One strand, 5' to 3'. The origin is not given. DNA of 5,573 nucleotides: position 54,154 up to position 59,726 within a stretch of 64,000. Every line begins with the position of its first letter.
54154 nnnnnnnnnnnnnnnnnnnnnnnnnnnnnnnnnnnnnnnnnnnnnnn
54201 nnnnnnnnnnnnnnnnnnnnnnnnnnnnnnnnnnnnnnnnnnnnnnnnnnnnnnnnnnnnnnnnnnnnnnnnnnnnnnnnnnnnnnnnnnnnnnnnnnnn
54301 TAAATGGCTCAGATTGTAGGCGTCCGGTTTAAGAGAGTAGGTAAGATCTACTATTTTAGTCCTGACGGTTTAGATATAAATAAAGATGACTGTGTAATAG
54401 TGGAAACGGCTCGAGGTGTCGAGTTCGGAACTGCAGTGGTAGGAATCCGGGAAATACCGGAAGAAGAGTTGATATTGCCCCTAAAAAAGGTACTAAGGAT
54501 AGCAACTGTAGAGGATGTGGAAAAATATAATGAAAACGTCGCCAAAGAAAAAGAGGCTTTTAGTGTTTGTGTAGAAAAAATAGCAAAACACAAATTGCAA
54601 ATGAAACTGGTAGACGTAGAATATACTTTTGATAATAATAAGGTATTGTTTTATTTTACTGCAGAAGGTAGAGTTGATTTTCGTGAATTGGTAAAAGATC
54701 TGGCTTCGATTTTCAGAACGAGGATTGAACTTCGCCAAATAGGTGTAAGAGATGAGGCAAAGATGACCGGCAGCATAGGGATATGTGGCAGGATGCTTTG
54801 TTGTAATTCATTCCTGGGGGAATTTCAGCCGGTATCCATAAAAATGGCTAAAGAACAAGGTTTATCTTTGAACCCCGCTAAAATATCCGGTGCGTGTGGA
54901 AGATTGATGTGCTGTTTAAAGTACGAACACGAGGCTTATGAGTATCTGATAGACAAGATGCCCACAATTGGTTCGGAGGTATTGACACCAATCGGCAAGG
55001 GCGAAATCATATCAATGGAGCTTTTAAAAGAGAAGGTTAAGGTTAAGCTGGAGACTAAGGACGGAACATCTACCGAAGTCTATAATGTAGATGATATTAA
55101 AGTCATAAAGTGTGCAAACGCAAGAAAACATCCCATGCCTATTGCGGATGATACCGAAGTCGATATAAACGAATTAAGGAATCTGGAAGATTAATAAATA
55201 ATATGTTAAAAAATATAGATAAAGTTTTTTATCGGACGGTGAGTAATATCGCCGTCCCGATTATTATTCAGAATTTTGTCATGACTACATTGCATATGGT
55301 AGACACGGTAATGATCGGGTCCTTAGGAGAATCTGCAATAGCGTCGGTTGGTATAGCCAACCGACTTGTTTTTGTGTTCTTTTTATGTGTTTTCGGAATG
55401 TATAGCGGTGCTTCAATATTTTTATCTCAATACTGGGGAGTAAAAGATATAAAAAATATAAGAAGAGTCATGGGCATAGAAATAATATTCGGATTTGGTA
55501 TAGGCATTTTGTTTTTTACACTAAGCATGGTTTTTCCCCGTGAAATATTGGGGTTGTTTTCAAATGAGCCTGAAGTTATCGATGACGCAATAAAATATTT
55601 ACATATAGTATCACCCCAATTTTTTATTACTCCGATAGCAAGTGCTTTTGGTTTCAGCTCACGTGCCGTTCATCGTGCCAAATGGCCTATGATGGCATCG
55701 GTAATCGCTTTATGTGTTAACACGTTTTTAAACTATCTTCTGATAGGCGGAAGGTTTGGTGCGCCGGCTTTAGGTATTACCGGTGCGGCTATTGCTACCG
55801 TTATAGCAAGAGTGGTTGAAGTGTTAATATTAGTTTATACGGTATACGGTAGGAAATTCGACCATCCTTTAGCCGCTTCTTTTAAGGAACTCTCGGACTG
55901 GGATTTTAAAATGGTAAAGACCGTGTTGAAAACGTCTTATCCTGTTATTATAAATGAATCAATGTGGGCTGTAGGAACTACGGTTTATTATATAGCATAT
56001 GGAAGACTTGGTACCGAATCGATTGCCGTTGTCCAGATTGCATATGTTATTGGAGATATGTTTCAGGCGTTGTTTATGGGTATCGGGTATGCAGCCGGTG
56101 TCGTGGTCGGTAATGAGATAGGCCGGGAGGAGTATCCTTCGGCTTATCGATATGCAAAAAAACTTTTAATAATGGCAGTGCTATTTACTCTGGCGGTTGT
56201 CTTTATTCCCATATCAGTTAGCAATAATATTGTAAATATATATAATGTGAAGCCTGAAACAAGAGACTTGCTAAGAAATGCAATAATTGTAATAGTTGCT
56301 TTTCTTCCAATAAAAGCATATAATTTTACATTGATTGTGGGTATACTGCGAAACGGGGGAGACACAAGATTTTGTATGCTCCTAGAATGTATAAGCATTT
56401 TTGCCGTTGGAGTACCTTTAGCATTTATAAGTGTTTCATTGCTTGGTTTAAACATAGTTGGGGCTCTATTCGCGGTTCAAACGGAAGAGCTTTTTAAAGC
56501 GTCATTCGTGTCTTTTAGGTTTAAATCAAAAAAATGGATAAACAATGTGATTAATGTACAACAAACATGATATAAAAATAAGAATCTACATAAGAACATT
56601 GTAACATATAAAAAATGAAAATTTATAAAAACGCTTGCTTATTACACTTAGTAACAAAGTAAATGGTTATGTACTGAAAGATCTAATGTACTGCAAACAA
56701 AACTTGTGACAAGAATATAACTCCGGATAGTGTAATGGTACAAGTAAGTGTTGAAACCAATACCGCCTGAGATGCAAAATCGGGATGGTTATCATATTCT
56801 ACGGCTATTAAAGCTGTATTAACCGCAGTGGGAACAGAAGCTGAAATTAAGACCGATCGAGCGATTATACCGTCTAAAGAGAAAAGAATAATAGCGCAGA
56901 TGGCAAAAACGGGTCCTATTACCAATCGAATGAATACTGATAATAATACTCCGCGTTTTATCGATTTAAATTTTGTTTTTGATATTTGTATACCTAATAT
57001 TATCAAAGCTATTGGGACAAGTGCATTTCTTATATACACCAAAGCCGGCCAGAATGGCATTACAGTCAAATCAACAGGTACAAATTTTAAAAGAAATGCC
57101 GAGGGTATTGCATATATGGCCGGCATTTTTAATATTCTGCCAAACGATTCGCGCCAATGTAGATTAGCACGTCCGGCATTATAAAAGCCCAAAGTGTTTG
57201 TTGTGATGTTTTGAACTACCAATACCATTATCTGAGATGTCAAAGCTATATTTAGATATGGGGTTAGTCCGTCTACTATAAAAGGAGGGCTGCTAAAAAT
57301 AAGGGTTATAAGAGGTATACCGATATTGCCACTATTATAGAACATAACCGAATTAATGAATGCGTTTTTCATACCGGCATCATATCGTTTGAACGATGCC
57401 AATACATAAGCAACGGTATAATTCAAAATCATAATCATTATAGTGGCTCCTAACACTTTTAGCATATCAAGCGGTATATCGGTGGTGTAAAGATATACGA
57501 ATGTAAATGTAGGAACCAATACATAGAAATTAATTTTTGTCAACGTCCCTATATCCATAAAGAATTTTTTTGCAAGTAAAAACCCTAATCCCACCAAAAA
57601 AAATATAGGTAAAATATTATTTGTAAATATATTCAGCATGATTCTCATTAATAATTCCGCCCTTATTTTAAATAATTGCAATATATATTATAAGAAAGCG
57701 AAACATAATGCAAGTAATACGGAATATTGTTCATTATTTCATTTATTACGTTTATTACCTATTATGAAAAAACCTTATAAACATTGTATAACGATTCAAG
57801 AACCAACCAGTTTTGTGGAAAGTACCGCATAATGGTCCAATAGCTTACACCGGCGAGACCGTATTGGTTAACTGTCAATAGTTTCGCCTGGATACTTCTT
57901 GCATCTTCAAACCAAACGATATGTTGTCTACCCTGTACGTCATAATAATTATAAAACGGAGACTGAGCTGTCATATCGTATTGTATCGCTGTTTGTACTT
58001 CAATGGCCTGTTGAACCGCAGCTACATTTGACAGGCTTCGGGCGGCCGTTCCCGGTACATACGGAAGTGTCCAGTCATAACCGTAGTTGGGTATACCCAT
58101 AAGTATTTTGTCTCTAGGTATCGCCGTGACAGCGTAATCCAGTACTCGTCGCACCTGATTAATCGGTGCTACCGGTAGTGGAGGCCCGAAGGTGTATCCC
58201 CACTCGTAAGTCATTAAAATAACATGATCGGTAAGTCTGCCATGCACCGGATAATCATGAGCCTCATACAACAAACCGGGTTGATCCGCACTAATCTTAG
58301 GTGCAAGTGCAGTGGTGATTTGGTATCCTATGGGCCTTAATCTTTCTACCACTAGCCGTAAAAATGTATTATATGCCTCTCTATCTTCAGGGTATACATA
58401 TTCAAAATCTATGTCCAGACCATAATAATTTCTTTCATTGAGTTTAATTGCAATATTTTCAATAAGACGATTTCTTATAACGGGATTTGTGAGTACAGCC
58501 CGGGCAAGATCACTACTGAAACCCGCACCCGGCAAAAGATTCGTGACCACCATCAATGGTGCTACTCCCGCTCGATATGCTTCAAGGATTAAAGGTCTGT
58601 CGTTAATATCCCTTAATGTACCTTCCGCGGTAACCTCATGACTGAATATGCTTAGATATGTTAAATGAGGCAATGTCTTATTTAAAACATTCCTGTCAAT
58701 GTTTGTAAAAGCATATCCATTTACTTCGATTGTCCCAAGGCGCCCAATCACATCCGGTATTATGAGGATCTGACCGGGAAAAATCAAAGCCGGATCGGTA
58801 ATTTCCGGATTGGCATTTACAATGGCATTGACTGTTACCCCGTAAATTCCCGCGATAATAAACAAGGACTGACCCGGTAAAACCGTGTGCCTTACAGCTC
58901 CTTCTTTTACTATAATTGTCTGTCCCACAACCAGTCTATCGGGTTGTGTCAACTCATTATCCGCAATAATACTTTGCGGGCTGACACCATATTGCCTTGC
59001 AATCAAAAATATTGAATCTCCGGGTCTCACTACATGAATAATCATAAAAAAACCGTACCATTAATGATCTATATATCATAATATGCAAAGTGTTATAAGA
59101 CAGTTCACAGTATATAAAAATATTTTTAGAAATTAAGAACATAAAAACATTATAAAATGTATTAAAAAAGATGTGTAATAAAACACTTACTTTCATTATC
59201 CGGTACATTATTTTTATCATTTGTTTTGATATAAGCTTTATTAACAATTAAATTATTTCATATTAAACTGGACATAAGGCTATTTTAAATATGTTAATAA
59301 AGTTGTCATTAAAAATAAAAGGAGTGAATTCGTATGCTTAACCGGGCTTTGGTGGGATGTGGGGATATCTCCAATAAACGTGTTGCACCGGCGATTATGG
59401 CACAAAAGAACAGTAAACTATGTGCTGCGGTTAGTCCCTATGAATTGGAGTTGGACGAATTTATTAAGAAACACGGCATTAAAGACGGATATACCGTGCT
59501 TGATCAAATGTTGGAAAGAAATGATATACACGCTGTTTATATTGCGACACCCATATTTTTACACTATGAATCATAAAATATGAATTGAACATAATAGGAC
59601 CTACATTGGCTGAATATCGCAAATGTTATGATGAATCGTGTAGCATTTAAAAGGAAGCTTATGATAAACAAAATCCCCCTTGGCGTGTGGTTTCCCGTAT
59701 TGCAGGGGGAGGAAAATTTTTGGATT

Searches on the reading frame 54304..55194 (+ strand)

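Call 54: search_protein_families(library=pfam, proteins=[window:54304-55194:+], max_evalue=0.00001)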
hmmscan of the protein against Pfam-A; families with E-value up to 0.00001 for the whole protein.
window:54304-55194:+ (296 aa): 1 family
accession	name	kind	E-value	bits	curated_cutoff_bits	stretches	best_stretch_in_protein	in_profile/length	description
PF04468.17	PSP1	-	5.7e-39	132.8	27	1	61-146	1-86/86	PSP1 C-terminal conserved region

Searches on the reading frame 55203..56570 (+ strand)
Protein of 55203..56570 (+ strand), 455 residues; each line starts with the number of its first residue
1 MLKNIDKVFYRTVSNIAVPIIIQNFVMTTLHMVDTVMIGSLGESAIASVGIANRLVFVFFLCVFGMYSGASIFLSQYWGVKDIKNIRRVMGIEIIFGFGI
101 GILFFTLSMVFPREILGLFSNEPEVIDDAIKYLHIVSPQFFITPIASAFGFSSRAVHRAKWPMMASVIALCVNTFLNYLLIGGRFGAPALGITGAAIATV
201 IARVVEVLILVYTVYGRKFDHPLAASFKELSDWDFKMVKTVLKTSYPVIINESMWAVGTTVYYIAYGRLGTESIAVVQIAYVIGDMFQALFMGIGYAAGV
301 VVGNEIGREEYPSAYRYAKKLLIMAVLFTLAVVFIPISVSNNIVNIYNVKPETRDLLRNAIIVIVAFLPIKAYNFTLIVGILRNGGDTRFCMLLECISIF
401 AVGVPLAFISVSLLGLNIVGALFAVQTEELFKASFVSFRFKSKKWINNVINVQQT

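Call 54: search_protein_families(library=pfam, proteins=[window:55203-56570:+], max_evalue=0.00001)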
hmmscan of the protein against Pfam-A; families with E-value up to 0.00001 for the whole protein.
window:55203-56570:+ (455 aa): 1 family
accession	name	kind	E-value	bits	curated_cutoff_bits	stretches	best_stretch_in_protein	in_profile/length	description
PF01554.23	MatE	-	2e-50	171.1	24.9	2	19-179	1-161/161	MatE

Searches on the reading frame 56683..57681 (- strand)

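Call 54: search_protein_families(library=pfam, proteins=[window:56683-57681:-], max_evalue=0.00001)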
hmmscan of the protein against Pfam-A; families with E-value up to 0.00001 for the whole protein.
window:56683-57681:- (332 aa): 1 family
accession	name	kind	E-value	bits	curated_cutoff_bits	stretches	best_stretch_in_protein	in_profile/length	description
PF03547.23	Mem_trans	-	7.3e-18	64.7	25.7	1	20-320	3-341/343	Membrane transport protein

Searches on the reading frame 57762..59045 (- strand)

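Call 54: search_protein_families(library=pfam, proteins=[window:57762-59045:-], max_evalue=0.00001)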
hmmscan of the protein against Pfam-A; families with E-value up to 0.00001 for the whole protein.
window:57762-59045:- (427 aa): 3 families
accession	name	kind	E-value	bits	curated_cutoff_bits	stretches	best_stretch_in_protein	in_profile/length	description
PF01476.26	LysM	-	4.8e-26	90.9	20.9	2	4-47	1-43/43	LysM domain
PF00704.34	Glyco_hydro_18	-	2.1e-24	87.2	29.6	1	184-405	83-314/317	Glycosyl hydrolases family 18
PF23473.1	LysM3_LYK4_5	-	5.6e-07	30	29.3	0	5-37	6-37/48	LYK4/5 LysM3 domain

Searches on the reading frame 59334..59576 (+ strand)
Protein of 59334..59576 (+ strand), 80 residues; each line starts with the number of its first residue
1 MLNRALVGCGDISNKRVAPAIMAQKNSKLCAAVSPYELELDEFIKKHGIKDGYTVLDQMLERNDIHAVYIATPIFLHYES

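Call 54: search_protein_families(library=pfam, proteins=[window:59334-59576:+], max_evalue=0.00001)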
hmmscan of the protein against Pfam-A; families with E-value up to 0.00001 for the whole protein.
window:59334-59576:+ (80 aa): 1 family
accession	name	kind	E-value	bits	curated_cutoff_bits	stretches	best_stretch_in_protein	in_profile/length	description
PF01408.29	GFO_IDH_MocA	-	2.7e-09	38.2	24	1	3-79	2-77/120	Oxidoreductase family, NAD-binding Rossmann fold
